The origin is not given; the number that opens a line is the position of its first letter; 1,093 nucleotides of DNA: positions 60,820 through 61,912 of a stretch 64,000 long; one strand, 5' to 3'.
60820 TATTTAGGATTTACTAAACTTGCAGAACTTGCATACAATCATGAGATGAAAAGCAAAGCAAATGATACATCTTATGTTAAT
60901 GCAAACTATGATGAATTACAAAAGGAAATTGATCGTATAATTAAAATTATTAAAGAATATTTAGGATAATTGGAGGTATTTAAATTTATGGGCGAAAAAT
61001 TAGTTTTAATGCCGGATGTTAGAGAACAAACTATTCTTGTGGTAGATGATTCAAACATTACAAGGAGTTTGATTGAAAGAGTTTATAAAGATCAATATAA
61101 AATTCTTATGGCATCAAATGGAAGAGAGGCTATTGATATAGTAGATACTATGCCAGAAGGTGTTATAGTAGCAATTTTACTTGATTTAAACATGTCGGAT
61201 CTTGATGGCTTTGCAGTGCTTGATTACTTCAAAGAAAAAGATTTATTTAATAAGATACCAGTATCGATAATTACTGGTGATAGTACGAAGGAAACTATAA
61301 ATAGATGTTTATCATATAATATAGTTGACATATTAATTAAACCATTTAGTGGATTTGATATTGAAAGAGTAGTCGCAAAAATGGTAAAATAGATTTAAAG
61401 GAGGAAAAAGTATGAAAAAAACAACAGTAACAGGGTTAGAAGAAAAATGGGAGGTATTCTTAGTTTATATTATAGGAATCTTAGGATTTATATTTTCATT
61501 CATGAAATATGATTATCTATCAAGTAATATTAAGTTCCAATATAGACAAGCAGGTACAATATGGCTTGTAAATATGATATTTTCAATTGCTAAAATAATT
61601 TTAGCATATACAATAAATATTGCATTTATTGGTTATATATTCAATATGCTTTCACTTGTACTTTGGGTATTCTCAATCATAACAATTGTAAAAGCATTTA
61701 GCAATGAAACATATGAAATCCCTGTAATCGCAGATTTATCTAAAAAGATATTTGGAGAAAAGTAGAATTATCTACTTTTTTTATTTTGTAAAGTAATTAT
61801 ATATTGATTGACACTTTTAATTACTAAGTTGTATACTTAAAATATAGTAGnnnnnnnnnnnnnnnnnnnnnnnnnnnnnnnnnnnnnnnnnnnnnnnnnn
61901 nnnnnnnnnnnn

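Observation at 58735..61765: Complete hybrid-kinase / Hpt / receiver-only phosphorelay in a Clostridia-type spore-former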

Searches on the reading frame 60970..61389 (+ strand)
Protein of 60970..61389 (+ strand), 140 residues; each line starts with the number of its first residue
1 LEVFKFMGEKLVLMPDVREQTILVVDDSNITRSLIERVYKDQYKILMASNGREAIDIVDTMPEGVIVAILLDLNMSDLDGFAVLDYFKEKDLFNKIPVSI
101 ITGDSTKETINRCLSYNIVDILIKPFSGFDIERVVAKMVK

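Call 3: search_protein_families(library=pfam, proteins=[window:60970-61389:+], max_evalue=1)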
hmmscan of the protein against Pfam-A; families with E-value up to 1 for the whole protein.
window:60970-61389:+ (140 aa): 2 families
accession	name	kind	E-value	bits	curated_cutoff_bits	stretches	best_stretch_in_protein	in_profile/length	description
PF00072.30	Response_reg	-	1.1e-18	67.9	30.2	1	22-131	1-106/111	Response regulator receiver domain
PF20274.4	cREC_REC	-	0.036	15.2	27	1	23-100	3-69/88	Cyclic-phosphate processing Receiver domain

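Call 4: search_protein_families(library=ncbifam, proteins=[window:60970-61389:+], max_evalue=1)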
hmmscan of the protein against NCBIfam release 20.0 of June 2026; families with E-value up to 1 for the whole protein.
window:60970-61389:+ (140 aa): 82 families (the best 25 are shown)
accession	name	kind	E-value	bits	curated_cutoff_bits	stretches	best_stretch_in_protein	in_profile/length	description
NF007135.0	PRK09581.1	equivalog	1.9e-14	53.4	474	1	21-129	4-110/457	PleD family two-component system response regulator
NF007969.0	PRK10693.1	equivalog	7.4e-12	44.9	329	1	19-130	7-114/337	two-component system response regulator RssB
NF051870.1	NAssimRespRegNtrX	equivalog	2e-11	43.4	600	1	21-128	3-108/452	nitrogen assimilation response regulator NtrX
NF001965.0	PRK00742.1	subfamily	3.9e-11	42.7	293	1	21-130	5-113/357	chemotaxis-specific protein-glutamate methyltransferase CheB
TIGR02154.1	PhoB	equivalog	7.2e-11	41.8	296.2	1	20-130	3-111/226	phosphate regulon transcriptional regulator PhoB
NF008099.0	PRK10841.1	equivalog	1.2e-10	39.8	920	1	19-131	824-932/949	two-component system sensor histidine kinase RcsC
NF008469.0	PRK11361.1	equivalog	2e-10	40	714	1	20-136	5-117/461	acetoacetate metabolism transcriptional regulator AtoC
NF052313.1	T9SS_RR_PorX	equivalog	2.6e-10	39.7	300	1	21-137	2-114/513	T9SS response regulator signal transducer PorX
NF045717.1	DVU0259_DivK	exception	4e-10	39.9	160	1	20-138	3-115/117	DVU0259 family response regulator domain-containing protein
NF007689.0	PRK10365.1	equivalog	2.2e-09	36.6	760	1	21-128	7-110/441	sigma-54-dependent response regulator transcription factor ZraR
NF012227.0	AdeR_RR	equivalog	3.3e-09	36.5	340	1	16-131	8-118/239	efflux system response regulator transcription factor AdeR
NF045944.1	ResRegRpaBCyano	equivalog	3.7e-09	36.3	330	1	23-138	1-111/229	response regulator transcription factor RpaB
NF033120.0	vanR_FM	exception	5.5e-09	36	460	1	18-137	2-117/231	vancomycin resistance response regulator transcription factor, VanR-F/VanR-M family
NF045505.1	RR_RssB_Pseudo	equivalog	6.3e-09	35.4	700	1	20-129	6-111/394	two-component system response regulator RssB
NF007901.0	PRK10610.1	equivalog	6.5e-09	36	189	1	19-138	5-123/129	chemotaxis response regulator CheY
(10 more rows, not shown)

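Call 44: search_solved_structures(query=window:60988-61389:+, max_evalue=1e-8)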
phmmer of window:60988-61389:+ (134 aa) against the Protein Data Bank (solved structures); distinct sequences matched with E-value up to 1e-8: 11.
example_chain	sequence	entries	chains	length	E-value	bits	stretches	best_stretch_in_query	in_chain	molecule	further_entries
6azr_B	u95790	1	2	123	1.9e-12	50.9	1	14-124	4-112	Chemotaxis regulator-transmits chemoreceptor signals to flagelllar motor components CheY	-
3dge_C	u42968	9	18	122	2.2e-12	50.7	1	15-124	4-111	Response regulator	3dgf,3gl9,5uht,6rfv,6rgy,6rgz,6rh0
4ja2_A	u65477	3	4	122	5.4e-12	49.4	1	15-124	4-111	Response regulator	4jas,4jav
6rh1_C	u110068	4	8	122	7.4e-12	49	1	15-124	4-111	Response regulator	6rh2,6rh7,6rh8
9lbr_A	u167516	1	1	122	1.4e-11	48.1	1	15-124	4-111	Response regulator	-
12aw_A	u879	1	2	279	1.8e-09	41.3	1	14-132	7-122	HYBRID TWO-COMPONENT SYSTEM PROTEIN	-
6swl_A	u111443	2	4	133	2.2e-09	41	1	12-131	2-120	Two-component response regulator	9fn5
1k66_A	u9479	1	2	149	2.7e-09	40.7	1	16-122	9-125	Phytochrome Response Regulator RcpB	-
6ifh_A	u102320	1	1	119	5.2e-09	39.8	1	15-133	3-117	Sporulation initiation phosphotransferase F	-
8phx_A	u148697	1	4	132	7.5e-09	39.3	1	10-131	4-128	Histidine protein kinase SLN1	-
7c1j_A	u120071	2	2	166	8.5e-09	39.1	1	8-131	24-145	Histidine kinase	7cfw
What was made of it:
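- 60988..61392 (+): Receiver-only protein, 134 aa: D20/D21, phospho-acceptor D66 (61183-61185), T96, K118-P119. The switch position I115 is non-aromatic. The best solved relatives are single-domain CheY and RR468 (call 44).
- On Spo0F: Spo0F 6ifh scores 39.8 bits, against 50.9 for CheY 6azr and 50.7 for RR468 (call 44).
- Spo0F is among the receiver's solved relatives at 39.8 bits (call 44). The receiver is closer to CheY and RR468 (50.9 bits) than to Spo0F (call 44).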

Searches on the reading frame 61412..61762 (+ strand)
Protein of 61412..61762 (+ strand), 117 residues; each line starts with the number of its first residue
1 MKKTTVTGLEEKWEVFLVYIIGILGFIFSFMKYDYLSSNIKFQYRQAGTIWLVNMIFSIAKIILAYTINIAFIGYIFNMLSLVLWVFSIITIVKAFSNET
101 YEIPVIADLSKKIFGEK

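Call 3: search_protein_families(library=pfam, proteins=[window:61412-61762:+], max_evalue=1)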
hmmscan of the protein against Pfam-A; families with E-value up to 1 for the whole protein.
window:61412-61762:+ (117 aa): 2 families
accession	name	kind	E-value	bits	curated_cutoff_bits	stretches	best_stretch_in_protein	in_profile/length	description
PF09685.15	DUF4870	-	0.0036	17.7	25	1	16-108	13-105/107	Domain of unknown function (DUF4870)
PF09843.14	DUF2070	-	0.32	9.7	30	1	13-96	38-125/561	Predicted membrane protein (DUF2070)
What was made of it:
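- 61412..61765 (+): Small 3-TM membrane protein, 117 aa, last gene of the unit. It is conserved only in the closest relatives. Weak DUF4870/MamF_MmsF hit of 17.7 bits, below cut-off 25 (call 3).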

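Call 4: search_protein_families(library=ncbifam, proteins=[window:61412-61762:+], max_evalue=1)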
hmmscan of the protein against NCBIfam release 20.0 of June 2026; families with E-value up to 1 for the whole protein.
window:61412-61762:+ (117 aa): 1 family
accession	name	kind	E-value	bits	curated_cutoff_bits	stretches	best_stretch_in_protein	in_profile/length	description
NF000043.1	tet_MFS_P_a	exception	0.0051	15.7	750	1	3-73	245-317/420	tetracycline efflux MFS transporter TetA(P)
